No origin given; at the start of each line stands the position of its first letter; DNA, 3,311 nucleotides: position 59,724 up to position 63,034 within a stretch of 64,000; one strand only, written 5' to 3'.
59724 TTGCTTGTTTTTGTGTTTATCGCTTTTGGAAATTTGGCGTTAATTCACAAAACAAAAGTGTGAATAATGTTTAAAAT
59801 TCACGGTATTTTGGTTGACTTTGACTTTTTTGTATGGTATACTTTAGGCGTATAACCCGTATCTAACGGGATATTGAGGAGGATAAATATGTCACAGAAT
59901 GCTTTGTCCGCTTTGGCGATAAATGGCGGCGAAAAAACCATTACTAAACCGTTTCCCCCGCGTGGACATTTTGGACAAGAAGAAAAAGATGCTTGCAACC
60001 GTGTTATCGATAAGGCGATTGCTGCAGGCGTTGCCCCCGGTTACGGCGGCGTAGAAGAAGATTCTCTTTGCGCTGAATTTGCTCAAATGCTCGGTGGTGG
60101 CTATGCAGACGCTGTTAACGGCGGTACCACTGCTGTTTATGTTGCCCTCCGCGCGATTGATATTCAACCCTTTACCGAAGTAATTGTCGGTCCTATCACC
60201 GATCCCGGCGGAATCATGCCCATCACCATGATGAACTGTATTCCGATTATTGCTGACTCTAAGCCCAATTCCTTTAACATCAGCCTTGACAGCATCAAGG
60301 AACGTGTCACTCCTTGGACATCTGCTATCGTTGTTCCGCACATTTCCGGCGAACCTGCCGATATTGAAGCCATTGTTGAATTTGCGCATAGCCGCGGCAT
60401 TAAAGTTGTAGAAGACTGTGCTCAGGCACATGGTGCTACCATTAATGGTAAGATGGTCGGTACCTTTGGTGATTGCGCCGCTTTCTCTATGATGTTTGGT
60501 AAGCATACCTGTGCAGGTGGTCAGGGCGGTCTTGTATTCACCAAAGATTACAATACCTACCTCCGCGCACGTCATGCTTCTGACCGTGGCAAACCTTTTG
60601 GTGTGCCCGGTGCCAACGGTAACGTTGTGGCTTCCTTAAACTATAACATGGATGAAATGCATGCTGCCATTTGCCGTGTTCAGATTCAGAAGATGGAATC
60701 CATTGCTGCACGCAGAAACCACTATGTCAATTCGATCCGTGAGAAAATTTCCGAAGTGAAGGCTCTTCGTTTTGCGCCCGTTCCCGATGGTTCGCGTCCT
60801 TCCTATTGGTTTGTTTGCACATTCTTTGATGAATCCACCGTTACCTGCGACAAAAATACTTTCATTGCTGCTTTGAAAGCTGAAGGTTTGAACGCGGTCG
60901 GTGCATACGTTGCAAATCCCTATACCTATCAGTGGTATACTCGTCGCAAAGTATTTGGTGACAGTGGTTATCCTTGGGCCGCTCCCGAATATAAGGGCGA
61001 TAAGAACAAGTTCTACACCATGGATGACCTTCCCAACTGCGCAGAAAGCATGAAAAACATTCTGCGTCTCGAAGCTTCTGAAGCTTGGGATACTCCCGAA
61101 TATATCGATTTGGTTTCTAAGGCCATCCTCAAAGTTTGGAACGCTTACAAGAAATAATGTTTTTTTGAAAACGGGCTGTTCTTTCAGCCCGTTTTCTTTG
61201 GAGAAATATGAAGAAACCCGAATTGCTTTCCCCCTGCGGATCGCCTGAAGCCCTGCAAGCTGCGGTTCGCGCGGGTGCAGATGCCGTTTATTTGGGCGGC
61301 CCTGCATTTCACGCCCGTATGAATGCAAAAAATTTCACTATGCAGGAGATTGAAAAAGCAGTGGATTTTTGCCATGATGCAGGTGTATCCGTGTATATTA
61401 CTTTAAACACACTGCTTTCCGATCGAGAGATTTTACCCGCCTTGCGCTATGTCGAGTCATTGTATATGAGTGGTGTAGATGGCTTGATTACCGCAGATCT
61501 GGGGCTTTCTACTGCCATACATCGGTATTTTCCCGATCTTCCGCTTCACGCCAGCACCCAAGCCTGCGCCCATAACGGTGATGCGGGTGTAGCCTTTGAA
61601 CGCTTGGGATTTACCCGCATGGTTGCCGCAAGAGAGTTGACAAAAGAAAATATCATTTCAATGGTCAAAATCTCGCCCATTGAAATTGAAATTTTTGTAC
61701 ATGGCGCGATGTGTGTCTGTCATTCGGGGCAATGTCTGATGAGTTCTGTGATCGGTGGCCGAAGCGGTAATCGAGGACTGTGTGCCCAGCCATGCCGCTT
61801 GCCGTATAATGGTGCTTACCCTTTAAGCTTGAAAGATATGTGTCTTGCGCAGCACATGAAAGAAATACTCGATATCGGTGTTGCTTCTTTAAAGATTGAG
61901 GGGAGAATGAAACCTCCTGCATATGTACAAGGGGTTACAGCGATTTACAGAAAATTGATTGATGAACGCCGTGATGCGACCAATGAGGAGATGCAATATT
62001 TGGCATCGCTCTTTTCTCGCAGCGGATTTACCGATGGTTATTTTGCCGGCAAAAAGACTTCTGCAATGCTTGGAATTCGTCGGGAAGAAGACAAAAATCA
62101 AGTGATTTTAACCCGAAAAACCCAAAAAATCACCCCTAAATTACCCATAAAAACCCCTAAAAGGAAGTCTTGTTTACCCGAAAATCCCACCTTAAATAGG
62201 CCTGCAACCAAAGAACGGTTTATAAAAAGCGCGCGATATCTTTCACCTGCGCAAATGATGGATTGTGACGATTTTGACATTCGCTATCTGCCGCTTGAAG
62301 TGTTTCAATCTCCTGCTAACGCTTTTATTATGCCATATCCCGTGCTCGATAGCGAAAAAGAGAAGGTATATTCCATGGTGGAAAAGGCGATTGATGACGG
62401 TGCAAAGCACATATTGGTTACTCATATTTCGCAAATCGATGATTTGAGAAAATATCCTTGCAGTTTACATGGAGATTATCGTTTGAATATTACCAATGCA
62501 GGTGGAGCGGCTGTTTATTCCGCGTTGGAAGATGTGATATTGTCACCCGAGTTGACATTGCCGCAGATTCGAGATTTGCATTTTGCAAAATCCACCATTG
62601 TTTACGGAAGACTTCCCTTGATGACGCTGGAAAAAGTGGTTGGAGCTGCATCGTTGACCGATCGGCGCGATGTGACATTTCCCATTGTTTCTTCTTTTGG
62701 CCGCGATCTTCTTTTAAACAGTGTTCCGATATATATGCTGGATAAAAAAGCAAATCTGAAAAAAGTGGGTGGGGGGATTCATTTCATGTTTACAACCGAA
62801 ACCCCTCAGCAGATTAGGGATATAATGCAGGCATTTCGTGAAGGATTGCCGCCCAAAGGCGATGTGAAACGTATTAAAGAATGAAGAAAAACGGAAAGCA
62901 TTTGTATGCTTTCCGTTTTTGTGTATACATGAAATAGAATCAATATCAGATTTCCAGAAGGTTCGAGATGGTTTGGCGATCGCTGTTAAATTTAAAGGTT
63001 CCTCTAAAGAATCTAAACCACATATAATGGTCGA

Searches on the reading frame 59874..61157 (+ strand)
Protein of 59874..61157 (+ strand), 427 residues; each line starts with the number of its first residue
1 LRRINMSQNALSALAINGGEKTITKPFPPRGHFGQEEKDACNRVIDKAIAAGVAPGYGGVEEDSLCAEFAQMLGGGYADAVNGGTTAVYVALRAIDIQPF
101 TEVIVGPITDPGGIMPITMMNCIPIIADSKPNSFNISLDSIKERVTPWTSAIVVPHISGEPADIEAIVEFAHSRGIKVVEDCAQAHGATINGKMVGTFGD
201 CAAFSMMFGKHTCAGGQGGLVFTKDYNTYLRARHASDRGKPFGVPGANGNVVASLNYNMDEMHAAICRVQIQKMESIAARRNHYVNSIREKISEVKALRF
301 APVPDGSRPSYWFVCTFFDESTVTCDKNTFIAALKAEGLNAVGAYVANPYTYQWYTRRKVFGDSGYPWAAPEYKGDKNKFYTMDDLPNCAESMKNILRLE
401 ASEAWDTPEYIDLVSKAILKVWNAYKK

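Call 114: search_protein_families(library=pfam, proteins=[window:59874-61157:+], max_evalue=0.00001)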
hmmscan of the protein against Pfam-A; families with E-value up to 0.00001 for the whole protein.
window:59874-61157:+ (427 aa): 1 family
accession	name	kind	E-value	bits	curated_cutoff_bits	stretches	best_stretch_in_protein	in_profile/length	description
PF01041.23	DegT_DnrJ_EryC1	-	5.9e-60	203.8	19.8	1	59-358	23-320/360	DegT/DnrJ/EryC1/StrS aminotransferase family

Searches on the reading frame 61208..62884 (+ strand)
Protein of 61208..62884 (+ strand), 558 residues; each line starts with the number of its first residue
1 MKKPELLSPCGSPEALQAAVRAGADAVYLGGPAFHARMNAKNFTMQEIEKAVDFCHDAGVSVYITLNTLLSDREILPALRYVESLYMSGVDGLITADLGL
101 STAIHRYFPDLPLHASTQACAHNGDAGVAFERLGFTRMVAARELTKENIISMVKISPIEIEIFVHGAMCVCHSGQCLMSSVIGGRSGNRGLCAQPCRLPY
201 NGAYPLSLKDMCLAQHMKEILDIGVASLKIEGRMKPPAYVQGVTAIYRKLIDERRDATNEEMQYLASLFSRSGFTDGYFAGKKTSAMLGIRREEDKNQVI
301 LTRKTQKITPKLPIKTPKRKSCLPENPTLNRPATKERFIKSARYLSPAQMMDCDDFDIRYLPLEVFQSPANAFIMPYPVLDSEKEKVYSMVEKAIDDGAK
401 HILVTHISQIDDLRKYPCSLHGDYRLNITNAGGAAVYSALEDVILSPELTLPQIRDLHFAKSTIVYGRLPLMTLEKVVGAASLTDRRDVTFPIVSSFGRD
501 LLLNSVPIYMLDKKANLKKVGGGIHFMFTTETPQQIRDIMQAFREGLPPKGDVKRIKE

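Call 114: search_protein_families(library=pfam, proteins=[window:61208-62884:+], max_evalue=0.00001)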
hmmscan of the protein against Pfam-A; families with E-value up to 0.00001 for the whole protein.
window:61208-62884:+ (558 aa): 1 family
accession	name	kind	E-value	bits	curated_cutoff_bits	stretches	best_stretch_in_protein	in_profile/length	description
PF01136.24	Peptidase_U32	-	7.1e-70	235.4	22.4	1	80-283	6-231/233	Peptidase family U32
